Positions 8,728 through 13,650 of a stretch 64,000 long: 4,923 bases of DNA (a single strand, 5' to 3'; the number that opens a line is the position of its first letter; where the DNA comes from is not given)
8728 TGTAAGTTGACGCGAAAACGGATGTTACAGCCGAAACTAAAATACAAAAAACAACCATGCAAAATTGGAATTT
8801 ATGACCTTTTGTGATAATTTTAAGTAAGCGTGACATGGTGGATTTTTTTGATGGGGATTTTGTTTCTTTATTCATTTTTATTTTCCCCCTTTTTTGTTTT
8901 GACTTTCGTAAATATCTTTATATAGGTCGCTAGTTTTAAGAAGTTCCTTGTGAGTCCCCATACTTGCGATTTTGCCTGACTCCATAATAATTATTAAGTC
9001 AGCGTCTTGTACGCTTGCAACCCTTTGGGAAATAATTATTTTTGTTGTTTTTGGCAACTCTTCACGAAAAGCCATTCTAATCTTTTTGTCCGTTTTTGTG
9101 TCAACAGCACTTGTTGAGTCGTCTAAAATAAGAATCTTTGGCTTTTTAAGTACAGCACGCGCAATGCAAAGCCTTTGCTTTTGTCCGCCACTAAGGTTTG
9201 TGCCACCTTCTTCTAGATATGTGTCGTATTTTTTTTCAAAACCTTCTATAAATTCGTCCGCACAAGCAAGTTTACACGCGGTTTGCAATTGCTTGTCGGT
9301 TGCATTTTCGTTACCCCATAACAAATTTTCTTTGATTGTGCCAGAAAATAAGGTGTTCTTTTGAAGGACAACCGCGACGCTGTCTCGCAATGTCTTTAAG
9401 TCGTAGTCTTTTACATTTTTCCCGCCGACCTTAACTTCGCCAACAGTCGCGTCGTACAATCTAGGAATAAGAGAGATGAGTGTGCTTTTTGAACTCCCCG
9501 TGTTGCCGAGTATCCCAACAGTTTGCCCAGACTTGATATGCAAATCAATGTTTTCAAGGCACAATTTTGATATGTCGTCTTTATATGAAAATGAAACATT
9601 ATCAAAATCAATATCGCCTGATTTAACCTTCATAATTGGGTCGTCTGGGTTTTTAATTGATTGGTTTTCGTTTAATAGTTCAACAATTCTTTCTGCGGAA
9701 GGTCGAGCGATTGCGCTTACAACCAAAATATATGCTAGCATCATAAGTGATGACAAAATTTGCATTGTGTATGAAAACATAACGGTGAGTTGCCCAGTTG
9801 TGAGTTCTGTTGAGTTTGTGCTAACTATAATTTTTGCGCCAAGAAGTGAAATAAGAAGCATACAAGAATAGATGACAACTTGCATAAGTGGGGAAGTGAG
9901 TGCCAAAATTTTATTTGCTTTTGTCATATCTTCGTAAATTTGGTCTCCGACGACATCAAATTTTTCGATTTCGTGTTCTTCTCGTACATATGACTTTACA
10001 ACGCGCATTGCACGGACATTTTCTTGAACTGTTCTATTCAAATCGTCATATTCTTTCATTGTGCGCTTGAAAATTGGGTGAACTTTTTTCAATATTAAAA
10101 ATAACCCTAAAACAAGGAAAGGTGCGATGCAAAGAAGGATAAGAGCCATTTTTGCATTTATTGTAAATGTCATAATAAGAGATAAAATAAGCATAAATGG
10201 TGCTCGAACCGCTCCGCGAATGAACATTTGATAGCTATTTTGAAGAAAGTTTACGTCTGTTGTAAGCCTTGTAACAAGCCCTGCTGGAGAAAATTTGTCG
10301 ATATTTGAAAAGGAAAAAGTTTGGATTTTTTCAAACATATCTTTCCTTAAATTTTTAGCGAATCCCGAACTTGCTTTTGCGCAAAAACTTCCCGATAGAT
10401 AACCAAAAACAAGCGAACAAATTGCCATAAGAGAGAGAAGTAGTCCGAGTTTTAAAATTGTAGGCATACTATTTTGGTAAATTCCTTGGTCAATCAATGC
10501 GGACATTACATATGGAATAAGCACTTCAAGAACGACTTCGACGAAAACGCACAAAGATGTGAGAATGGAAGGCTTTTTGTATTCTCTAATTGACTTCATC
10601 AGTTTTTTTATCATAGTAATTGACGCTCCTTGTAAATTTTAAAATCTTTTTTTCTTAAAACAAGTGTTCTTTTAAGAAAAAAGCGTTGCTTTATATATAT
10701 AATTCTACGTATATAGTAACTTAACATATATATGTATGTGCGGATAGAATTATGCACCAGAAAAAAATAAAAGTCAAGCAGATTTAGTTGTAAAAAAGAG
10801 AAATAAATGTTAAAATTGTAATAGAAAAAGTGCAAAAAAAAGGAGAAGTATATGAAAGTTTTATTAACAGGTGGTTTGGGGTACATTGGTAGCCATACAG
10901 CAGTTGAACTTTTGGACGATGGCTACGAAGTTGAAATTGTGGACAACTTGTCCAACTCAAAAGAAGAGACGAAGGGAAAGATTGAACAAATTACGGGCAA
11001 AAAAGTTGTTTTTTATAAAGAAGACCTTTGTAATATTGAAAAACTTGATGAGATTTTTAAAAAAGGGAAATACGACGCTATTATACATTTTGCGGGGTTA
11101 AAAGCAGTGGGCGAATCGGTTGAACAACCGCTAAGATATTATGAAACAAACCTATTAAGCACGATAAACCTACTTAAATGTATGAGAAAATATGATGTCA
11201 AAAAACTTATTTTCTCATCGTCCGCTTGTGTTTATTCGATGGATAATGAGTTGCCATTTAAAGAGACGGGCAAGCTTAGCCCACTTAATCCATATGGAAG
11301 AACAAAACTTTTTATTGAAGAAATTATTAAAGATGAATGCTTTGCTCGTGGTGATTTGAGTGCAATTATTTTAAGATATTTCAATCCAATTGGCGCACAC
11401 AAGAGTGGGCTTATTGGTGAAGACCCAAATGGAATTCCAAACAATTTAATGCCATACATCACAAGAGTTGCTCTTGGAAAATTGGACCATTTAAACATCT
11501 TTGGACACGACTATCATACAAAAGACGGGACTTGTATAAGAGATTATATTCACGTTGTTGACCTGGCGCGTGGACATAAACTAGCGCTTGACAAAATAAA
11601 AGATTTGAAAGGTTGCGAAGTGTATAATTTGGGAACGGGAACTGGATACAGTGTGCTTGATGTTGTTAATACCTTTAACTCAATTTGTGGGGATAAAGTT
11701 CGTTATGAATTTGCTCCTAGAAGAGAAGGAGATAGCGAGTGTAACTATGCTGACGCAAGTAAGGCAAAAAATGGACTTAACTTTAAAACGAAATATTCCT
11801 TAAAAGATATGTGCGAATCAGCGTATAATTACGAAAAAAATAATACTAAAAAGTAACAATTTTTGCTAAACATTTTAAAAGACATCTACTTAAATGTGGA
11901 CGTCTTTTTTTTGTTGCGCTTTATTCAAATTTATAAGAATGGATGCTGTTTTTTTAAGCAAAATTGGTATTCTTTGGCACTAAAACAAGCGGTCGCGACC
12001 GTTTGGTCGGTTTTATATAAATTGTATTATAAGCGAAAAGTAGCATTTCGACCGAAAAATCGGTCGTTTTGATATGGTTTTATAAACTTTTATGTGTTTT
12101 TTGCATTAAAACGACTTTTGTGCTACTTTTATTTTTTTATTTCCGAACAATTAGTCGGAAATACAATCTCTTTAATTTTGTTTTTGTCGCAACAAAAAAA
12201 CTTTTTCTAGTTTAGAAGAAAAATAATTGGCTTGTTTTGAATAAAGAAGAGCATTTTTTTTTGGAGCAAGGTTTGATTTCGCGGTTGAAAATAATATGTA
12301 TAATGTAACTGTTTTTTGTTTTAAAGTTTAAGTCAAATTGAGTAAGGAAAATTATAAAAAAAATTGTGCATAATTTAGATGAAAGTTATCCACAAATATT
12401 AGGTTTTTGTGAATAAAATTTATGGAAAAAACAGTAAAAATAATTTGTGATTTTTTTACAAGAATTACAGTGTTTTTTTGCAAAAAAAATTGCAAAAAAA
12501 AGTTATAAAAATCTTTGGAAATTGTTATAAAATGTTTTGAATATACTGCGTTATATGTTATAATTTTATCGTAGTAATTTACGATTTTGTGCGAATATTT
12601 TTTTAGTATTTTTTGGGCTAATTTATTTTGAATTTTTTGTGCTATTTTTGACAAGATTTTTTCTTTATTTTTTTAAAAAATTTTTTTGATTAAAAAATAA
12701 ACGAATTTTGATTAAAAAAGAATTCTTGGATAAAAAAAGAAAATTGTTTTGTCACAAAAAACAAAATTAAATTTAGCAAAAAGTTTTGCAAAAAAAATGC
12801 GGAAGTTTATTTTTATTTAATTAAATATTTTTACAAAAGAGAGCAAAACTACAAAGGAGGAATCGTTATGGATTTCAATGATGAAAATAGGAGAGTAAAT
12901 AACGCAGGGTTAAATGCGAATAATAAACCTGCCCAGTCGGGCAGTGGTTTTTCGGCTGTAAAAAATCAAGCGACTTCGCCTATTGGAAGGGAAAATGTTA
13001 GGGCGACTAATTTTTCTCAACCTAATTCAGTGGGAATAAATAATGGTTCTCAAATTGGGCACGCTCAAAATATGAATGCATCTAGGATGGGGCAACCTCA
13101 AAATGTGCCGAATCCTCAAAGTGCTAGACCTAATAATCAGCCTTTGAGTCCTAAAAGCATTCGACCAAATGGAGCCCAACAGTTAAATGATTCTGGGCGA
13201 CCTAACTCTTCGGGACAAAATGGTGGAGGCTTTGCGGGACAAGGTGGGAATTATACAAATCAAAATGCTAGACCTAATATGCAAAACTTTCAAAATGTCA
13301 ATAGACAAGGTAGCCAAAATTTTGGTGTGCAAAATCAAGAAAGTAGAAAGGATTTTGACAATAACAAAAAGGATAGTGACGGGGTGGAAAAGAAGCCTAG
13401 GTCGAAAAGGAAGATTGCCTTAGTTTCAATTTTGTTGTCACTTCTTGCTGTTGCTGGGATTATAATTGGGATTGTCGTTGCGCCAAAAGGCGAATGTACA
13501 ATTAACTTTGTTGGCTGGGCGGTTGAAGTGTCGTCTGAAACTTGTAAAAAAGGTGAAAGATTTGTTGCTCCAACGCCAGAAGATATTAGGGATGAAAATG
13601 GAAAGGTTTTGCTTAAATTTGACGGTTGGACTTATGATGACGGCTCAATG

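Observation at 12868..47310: Intact 34.4-kb gene encoding an 11,480-aa N-terminally anchored surface fibre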

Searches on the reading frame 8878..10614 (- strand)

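Call 5: search_protein_families(library=pfam, proteins=[window:8878-10614:-], max_evalue=0.01)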
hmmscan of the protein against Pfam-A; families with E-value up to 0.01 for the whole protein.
window:8878-10614:- (578 aa): 3 families
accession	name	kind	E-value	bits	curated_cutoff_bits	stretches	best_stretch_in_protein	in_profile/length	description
PF00664.28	ABC_membrane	-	1.9e-46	159.4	28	1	19-289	4-273/274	ABC transporter transmembrane region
PF00005.33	ABC_tran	-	2.3e-30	106.4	25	1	353-502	1-137/137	ABC transporter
PF02463.25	SMC_N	-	0.003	17.5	40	1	323-543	135-210/220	RecF/RecN/SMC N terminal domain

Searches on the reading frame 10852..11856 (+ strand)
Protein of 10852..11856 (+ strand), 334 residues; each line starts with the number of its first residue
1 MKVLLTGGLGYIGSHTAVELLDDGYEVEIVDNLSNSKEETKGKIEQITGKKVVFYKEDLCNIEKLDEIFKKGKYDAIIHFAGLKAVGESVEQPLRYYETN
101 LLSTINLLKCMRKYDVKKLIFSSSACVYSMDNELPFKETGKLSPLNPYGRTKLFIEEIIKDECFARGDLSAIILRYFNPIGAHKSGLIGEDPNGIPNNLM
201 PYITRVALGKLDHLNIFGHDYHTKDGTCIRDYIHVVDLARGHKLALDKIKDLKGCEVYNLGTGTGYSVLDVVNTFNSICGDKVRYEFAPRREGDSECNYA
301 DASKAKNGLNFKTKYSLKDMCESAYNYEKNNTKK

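Call 5: search_protein_families(library=pfam, proteins=[window:10852-11856:+], max_evalue=0.01)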
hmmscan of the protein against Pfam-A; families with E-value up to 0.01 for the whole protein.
window:10852-11856:+ (334 aa): 10 families
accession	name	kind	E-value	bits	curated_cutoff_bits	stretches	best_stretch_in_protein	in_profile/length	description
PF16363.11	GDP_Man_Dehyd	-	4.2e-56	191.2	27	1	4-322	1-330/332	GDP-mannose 4,6 dehydratase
PF01370.27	Epimerase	-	4.7e-55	187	20.9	1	3-261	1-240/240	NAD dependent epimerase/dehydratase family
PF04321.23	RmlD_sub_bind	-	2.9e-15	56.6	27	1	1-163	1-140/287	RmlD substrate binding domain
PF01073.25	3Beta_HSD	-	9e-12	45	22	1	5-129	2-121/280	3-beta hydroxysteroid dehydrogenase/isomerase family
PF02719.21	Polysacc_synt_2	-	5.4e-11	42.7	20.2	1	3-159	1-149/293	Polysaccharide biosynthesis protein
PF00106.31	adh_short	-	1e-06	28.8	26.6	1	3-110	3-118/195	short chain dehydrogenase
PF13460.12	NAD_binding_10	-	1.8e-06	28.4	27.2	1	7-161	1-133/184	NAD(P)H-binding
PF07993.18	NAD_binding_4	-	1.1e-05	25.2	20.1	1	73-188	88-216/258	Male sterility protein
PF08659.16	KR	-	0.00044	20.6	22.6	1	3-125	3-137/180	KR domain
PF05368.20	NmrA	-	0.00092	19.3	27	0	2-129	4-113/298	NmrA-like family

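Call 42: find_encoding_contigs(protein=window:10852-11856:+, flank=10000, max_places=10)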
Protein window:10852-11856:+ (334 aa): 2 contigs read that carry it; 1 place shown.
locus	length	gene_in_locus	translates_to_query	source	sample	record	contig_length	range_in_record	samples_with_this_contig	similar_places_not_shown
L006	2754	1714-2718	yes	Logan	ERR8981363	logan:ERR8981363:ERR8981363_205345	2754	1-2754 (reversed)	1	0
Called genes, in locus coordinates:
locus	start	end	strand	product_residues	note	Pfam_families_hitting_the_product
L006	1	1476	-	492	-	?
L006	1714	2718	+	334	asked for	PF00106:adh_short (weak), PF01073:3Beta_HSD, PF01370:Epimerase, PF02719:Polysacc_synt_2, PF04321:RmlD_sub_bind, PF07993:NAD_binding_4 (faint), PF13460:NAD_binding_10 (weak), PF16363:GDP_Man_Dehyd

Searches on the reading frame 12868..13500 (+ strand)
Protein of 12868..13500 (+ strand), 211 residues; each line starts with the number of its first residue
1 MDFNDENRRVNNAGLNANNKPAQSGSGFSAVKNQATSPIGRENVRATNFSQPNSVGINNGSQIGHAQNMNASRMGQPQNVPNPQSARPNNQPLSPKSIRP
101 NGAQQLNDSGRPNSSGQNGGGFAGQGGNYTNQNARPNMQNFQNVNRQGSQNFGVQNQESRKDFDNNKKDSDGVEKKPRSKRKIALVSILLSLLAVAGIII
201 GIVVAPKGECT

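Call 63: search_protein_families(library=pfam, proteins=[window:12868-13500:+], max_evalue=5)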
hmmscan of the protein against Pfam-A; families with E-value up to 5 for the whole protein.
window:12868-13500:+ (211 aa): 2 families
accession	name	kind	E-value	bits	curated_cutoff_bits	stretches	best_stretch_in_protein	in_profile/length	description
PF09716.15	ETRAMP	-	0.0095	16.4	29.1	1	157-202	28-73/81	Malarial early transcribed membrane protein (ETRAMP)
PF02535.28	Zip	-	4.1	7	35.1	1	179-205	233-259/323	ZIP Zinc transporter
